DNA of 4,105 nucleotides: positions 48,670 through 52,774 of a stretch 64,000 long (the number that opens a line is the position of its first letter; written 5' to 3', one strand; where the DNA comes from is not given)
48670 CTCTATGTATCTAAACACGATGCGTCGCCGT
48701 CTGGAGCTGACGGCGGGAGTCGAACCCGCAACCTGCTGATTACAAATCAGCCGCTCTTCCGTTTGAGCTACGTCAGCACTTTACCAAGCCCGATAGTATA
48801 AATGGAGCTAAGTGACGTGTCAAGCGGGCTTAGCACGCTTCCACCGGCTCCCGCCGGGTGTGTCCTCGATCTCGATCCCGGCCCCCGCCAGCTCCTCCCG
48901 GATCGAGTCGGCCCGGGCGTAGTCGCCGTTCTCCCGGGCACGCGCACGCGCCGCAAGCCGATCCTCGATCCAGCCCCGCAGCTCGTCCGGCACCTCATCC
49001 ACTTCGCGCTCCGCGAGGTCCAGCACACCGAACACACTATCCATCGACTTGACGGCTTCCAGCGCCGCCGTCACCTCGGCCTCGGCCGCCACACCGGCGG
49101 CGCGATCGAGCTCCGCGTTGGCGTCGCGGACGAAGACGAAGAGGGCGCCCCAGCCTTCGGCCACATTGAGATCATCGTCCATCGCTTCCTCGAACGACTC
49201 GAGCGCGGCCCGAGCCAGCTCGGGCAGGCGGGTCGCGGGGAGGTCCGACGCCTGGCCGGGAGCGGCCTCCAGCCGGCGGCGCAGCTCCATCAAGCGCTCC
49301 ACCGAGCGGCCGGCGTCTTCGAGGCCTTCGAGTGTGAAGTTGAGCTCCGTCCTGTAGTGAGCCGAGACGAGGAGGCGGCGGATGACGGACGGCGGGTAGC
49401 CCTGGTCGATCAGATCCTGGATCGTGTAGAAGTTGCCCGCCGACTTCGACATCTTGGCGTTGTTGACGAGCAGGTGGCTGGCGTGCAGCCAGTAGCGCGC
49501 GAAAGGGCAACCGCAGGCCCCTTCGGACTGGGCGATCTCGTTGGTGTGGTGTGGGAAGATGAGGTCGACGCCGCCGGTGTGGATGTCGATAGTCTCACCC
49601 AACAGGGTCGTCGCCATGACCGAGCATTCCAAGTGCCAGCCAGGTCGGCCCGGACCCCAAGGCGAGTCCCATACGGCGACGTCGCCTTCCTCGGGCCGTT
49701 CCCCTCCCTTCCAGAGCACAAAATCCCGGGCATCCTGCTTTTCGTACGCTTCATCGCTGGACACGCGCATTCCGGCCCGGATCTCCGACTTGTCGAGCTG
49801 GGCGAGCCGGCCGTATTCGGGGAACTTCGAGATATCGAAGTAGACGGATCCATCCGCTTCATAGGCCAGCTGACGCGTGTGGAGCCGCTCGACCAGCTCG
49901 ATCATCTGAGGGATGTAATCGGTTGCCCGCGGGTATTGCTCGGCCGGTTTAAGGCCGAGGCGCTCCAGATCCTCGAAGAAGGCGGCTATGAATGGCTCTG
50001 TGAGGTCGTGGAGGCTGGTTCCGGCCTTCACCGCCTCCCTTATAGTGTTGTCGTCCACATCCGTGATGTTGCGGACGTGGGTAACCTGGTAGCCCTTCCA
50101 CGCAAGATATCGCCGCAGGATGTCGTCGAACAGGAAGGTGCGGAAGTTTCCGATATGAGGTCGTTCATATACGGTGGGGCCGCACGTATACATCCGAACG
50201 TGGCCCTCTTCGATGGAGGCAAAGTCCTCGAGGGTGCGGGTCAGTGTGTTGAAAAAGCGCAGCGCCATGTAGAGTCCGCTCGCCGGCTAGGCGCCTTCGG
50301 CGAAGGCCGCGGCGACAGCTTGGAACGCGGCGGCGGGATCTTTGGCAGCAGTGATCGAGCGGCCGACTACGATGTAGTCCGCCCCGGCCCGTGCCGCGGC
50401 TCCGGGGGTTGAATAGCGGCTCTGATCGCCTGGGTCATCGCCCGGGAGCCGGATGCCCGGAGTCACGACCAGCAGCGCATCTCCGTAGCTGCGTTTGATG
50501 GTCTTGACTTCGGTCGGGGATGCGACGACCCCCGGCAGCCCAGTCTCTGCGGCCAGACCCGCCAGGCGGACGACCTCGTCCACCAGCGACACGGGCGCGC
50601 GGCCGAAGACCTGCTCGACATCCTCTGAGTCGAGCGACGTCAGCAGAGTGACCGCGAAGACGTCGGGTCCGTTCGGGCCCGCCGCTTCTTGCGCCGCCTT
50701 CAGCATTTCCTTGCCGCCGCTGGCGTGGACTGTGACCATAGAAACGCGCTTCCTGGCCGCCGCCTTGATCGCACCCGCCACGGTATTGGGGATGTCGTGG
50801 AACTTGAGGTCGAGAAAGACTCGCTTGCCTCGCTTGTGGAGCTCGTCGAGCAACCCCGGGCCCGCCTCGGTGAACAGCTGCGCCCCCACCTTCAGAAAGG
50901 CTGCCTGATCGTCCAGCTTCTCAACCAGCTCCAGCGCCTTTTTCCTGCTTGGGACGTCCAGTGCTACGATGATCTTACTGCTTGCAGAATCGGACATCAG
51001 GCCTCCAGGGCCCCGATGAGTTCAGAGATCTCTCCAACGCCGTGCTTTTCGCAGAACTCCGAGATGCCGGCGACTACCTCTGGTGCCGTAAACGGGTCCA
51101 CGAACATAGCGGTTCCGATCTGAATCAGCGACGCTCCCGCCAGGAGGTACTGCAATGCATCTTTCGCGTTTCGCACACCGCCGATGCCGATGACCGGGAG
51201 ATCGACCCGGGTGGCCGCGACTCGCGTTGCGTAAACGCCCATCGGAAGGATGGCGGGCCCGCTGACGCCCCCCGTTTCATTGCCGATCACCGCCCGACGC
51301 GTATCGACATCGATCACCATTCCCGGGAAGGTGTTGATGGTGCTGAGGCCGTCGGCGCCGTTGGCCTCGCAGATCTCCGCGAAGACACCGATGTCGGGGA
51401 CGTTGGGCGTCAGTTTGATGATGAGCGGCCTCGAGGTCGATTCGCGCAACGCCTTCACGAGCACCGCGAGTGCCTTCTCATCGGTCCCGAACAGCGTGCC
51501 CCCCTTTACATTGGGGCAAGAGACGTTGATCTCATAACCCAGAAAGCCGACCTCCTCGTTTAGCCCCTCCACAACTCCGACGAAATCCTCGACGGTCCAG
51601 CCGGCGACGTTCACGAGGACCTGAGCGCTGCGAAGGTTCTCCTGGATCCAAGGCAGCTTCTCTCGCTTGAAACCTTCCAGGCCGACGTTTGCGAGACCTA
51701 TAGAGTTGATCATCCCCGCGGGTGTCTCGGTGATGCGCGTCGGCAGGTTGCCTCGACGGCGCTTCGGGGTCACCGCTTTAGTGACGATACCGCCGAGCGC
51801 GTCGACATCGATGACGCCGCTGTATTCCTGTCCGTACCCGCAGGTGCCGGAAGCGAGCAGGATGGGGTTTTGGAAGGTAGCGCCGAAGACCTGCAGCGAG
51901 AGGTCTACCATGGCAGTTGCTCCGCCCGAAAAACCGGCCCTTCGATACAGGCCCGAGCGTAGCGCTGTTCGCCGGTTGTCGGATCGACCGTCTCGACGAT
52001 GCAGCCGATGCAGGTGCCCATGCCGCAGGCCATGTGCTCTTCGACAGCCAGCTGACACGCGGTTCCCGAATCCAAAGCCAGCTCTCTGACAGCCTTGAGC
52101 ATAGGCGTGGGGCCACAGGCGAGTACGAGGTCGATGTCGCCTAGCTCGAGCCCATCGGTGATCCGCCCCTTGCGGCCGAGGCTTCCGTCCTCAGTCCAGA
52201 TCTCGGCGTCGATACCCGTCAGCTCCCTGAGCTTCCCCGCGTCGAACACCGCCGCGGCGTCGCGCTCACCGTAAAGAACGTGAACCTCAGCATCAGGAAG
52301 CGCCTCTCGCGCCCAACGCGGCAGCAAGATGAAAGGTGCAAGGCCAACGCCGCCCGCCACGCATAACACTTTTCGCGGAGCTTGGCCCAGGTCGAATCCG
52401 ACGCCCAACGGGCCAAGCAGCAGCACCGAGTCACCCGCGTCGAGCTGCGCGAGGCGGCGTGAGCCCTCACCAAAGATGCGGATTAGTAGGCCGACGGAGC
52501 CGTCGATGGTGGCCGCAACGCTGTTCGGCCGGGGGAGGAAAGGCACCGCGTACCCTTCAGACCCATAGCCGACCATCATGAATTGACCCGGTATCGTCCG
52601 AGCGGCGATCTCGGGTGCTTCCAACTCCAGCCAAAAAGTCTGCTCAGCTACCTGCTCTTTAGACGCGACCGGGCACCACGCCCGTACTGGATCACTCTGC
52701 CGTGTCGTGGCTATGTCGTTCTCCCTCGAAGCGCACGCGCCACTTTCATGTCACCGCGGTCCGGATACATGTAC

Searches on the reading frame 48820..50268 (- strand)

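Call 34: search_protein_families(library=pfam, proteins=[window:48820-50268:-], max_evalue=0.00001)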
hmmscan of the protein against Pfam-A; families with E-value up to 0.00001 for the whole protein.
window:48820-50268:- (482 aa): 4 families
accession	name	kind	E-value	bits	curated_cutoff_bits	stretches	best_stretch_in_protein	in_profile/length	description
PF01406.26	tRNA-synt_1e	-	7.1e-110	367.5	27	1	17-319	3-299/301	tRNA synthetases class I (C) catalytic domain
PF09190.17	DALR_2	-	8e-10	39.6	22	1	359-416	2-56/57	DALR domain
PF09334.17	tRNA-synt_1g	-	1.3e-09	37.8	20.1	0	34-145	11-123/391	tRNA synthetases class I (M)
PF23493.1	CysS_C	-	1.3e-06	28.9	23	1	438-476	12-50/51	Cysteinyl-tRNA ligase anticodon binding domain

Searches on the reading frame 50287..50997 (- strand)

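Call 34: search_protein_families(library=pfam, proteins=[window:50287-50997:-], max_evalue=0.00001)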
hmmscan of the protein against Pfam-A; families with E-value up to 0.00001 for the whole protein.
window:50287-50997:- (236 aa): 1 family
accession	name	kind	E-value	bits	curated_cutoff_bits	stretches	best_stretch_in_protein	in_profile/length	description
PF00215.30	OMPdecase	-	6e-64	216.4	27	1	8-227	2-220/221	Orotidine 5'-phosphate decarboxylase / HUMPS family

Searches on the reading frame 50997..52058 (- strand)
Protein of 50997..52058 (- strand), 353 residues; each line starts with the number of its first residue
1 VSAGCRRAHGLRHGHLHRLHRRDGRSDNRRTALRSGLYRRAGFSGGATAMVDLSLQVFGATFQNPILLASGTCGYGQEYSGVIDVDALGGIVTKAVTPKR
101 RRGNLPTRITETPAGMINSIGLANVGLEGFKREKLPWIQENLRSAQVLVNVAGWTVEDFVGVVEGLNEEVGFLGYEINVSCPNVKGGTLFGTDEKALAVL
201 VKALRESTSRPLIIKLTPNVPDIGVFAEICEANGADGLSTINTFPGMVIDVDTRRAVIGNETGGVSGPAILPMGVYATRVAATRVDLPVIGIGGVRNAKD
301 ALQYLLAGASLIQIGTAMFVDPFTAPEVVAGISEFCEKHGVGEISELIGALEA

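Call 34: search_protein_families(library=pfam, proteins=[window:50997-52058:-], max_evalue=0.00001)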
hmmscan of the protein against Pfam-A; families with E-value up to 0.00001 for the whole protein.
window:50997-52058:- (353 aa): 1 family
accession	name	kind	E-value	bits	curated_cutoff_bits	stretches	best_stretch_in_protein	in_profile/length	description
PF01180.27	DHO_dh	-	4.6e-72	243.1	27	1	53-334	2-289/291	Dihydroorotate dehydrogenase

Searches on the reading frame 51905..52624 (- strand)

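Call 34: search_protein_families(library=pfam, proteins=[window:51905-52624:-], max_evalue=0.00001)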
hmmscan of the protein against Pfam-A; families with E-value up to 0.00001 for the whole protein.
window:51905-52624:- (239 aa): 1 family
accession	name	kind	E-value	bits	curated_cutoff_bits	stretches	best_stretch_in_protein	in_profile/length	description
PF10418.14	DHODB_Fe-S_bind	-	2e-14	53.4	23.9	1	195-237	1-40/41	Iron-sulfur cluster binding domain of dihydroorotate dehydrogenase B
